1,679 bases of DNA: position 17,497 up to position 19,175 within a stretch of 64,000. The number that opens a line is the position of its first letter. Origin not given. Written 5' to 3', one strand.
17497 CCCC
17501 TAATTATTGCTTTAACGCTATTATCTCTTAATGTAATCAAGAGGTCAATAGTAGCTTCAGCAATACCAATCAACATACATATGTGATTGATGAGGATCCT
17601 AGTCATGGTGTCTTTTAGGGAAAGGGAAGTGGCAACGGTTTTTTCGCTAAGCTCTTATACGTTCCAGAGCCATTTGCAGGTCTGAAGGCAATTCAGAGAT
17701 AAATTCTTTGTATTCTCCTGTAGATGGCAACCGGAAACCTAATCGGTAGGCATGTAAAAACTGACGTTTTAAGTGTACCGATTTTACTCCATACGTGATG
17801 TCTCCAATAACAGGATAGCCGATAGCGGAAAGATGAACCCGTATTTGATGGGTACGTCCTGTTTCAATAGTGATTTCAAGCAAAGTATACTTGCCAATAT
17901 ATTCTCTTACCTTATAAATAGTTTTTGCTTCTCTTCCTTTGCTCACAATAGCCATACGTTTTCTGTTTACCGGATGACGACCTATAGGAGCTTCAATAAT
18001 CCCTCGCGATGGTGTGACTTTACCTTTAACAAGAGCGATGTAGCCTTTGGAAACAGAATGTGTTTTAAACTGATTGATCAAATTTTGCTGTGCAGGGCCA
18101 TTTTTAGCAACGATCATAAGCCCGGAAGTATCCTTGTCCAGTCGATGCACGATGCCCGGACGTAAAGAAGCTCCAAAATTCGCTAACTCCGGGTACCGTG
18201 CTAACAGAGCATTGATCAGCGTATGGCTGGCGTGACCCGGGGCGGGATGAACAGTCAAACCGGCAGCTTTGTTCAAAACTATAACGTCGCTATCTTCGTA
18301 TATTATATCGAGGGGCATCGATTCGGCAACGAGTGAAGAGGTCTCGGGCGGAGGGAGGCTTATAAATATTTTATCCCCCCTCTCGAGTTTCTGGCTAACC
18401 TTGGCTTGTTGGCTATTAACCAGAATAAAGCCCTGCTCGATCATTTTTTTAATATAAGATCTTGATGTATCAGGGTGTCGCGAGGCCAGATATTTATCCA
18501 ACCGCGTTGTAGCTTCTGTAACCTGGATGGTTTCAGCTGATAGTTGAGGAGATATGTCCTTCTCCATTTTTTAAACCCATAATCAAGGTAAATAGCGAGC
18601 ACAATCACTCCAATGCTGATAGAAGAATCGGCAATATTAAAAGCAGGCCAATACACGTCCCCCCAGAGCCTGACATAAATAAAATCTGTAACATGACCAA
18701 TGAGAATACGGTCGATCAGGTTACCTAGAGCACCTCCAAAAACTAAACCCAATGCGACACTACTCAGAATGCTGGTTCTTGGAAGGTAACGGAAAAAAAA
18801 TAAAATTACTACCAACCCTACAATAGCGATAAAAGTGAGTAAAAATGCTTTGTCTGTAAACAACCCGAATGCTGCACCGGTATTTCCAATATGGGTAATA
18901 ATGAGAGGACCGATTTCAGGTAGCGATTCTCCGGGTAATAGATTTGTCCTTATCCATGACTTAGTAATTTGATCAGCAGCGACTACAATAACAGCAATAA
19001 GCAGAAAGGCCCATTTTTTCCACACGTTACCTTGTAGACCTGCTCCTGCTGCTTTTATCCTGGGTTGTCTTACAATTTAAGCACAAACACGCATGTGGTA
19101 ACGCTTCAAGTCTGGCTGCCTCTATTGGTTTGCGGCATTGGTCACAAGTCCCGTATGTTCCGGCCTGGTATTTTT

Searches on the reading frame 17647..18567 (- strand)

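Call 18: search_protein_families(library=pfam, max_evalue=0.001, proteins=[window:17647-18567:-])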
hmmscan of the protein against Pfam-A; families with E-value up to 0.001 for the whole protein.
window:17647-18567:- (306 aa): 2 families
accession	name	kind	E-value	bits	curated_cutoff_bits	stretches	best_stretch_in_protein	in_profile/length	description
PF00849.27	PseudoU_synth_2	-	1.8e-33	116.3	26.8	1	94-248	1-152/152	RNA pseudouridylate synthase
PF01479.30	S4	-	8.9e-10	38.6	22.8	1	22-67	2-48/48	S4 domain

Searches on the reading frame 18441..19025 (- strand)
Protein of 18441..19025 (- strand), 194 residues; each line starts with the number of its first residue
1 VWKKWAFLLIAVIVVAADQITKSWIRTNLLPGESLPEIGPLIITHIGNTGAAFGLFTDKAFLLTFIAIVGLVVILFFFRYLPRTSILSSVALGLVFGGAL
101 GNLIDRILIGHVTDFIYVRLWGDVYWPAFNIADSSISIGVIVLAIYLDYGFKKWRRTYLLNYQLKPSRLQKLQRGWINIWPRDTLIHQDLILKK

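Call 18: search_protein_families(library=pfam, max_evalue=0.001, proteins=[window:18441-19025:-])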
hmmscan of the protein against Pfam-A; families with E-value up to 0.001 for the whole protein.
window:18441-19025:- (194 aa): 1 family
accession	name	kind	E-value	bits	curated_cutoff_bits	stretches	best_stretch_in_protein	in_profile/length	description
PF01252.23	Peptidase_A8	-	3.8e-36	124.8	25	1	10-146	1-139/142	Signal peptidase (SPase) II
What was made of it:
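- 18441..19025 (-): lspA (signal peptidase II), the enzyme needed to process lipoprotein precursors. Pfam Peptidase_A8, E 3.8e-36 (call 18).
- On Bacterial lipoprotein (Lgt/LspA substrate): Window 18441-19025, Pfam Peptidase_A8, E 3.8e-36 (call 18). lgt was not looked for.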
